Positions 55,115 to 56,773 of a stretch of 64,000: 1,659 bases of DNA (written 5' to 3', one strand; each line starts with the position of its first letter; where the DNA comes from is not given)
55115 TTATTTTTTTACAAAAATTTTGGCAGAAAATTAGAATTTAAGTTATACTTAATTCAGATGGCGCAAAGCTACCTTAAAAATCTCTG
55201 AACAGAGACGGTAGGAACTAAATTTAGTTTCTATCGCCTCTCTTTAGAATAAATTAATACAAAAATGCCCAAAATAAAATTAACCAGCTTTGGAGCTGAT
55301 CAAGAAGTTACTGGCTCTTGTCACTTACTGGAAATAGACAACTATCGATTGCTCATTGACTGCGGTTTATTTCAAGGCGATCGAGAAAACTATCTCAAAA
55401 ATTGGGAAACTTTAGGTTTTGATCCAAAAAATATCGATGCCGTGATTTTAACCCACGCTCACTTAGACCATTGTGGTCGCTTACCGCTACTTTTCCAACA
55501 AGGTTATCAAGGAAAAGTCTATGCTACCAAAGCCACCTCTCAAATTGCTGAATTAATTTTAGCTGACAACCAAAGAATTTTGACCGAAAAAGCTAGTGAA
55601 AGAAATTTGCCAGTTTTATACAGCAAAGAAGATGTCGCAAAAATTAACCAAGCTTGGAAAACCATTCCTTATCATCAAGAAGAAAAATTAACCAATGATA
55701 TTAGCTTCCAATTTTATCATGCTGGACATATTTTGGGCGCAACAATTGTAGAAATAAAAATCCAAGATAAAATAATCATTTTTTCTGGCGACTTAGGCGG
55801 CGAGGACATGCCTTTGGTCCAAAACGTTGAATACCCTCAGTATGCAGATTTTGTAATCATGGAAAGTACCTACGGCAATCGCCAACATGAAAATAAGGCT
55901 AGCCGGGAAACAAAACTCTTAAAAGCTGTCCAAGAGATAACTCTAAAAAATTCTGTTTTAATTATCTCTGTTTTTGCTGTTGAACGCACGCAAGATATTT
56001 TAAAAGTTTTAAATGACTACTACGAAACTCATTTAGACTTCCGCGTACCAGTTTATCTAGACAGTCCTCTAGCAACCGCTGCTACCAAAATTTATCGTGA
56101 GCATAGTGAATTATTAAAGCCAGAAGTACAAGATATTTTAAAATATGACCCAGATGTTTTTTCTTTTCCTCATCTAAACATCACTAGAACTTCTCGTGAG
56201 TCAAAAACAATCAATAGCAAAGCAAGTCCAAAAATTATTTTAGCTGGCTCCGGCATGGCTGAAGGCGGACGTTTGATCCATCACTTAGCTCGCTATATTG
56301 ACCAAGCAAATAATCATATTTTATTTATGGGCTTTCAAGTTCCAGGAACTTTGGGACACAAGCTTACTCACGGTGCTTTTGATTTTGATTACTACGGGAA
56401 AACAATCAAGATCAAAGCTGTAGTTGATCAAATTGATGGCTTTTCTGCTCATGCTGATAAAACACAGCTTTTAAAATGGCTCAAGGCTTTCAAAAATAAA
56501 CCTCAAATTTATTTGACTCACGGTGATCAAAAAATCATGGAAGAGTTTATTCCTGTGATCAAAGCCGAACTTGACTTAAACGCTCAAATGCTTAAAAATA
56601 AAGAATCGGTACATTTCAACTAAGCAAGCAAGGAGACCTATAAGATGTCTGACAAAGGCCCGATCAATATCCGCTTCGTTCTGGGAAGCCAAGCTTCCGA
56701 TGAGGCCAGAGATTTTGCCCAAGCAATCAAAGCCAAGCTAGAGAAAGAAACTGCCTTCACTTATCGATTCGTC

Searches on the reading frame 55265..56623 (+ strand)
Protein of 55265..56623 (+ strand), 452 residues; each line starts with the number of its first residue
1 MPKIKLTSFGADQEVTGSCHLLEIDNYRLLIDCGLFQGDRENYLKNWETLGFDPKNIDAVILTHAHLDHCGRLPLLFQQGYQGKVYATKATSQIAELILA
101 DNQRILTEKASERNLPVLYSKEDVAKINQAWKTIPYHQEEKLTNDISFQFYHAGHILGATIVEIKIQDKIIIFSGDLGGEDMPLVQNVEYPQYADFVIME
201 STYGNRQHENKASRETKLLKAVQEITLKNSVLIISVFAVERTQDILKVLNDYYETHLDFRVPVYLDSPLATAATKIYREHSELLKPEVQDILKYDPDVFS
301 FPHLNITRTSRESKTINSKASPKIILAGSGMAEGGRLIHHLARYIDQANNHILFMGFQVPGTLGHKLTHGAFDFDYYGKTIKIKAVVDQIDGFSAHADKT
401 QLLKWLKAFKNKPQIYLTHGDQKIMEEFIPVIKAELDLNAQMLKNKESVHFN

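Call 3: search_protein_families(library=pfam, proteins=[window:55265-56623:+], max_evalue=0.01)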
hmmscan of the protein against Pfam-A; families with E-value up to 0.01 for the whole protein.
window:55265-56623:+ (452 aa): 7 families
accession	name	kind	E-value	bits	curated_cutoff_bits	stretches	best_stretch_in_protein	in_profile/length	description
PF10996.14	Beta-Casp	-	1.8e-35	122.5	27.7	1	242-367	1-120/120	Beta-Casp domain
PF16661.11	Lactamase_B_6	-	3e-19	69.6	27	1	21-173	1-158/193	Metallo-beta-lactamase superfamily domain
PF07521.17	RMMBL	-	4.8e-16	58.9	21.6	1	381-440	2-60/63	Zn-dependent metallo-hydrolase RNA specificity domain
PF00753.33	Lactamase_B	-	4.3e-15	56.6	22.7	1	16-179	5-152/196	Metallo-beta-lactamase superfamily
PF12706.13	Lactamase_B_2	-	2.9e-09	37.3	27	1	28-98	2-73/200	Beta-lactamase superfamily domain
PF13483.12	Lactamase_B_3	-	0.00019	21.9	24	1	16-74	6-54/160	Beta-lactamase superfamily domain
PF19583.5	ODP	-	0.0071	16.7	27.2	0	25-183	11-142/194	ODP family beta lactamase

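Call 4: search_protein_families(library=ncbifam, proteins=[window:55265-56623:+], max_evalue=0.01)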
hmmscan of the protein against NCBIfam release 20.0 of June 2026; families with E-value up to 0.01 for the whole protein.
window:55265-56623:+ (452 aa): 40 families (the best 25 are shown)
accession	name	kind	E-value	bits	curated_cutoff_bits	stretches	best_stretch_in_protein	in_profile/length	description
NF045584.1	cas14_MBL_CASP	equivalog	5.3e-114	381.8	800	1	4-429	1-421/612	type VII CRISPR-associated protein Cas14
TIGR03675.1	arCOG00543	equivalog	1.4e-95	320.9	580.2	1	4-451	175-630/631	beta-CASP ribonuclease aCPSF1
TIGR04122.1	Xnuc_lig_assoc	equivalog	9.7e-18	64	325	1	133-256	66-189/326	ligase-associated DNA damage response exonuclease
NF012229.1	bla_class_B_core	domain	1.8e-07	31.4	100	1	25-119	23-94/139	metallo-beta-lactamase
TIGR02651.1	RNase_Z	equivalog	2e-07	30.3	292.95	1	18-78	19-73/302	ribonuclease Z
NF033105.1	bla_subclass_B3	equivalog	2.5e-07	30.3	240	1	18-93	24-97/257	subclass B3 metallo-beta-lactamase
NF000801.0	PRK00055.1-3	equivalog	3.6e-07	29.5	252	1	18-77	21-74/307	ribonuclease Z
TIGR00649.1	MG423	subfamily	1.1e-06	27.3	400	1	4-101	1-103/546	RNase J family beta-CASP ribonuclease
NF000405.1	HARLDQ_not_B3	exception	2.2e-06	27.5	350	1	20-194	43-202/267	HARLDQ motif MBL-fold protein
NF041257.1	GntH_guanitoxin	equivalog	2.6e-06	26.6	333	1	15-80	29-91/374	guanitoxin biosynthesis MBL fold metallo-hydrolase GntH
NF002553.0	PRK02113.1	equivalog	6.9e-06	25.7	386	1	18-83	36-93/252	MBL fold metallo-hydrolase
NF047419.1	RNase_J1_RnjA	exception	1.2e-05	24.3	820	1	5-238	3-225/549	ribonuclease J1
NF040874.1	blaPJM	exception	1.3e-05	24.9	630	1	18-90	59-129/301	PJM family subclass B3 metallo-beta-lactamase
NF047919.1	lactonase_YtnP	equivalog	1.4e-05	24.4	425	1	45-177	88-209/274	YtnP family quorum-quenching lactonase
NF047976.1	lactonase_AhlS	equivalog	1.6e-05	24.1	475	1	39-169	85-205/276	AhlS family quorum-quenching N-acyl homoserine lactonase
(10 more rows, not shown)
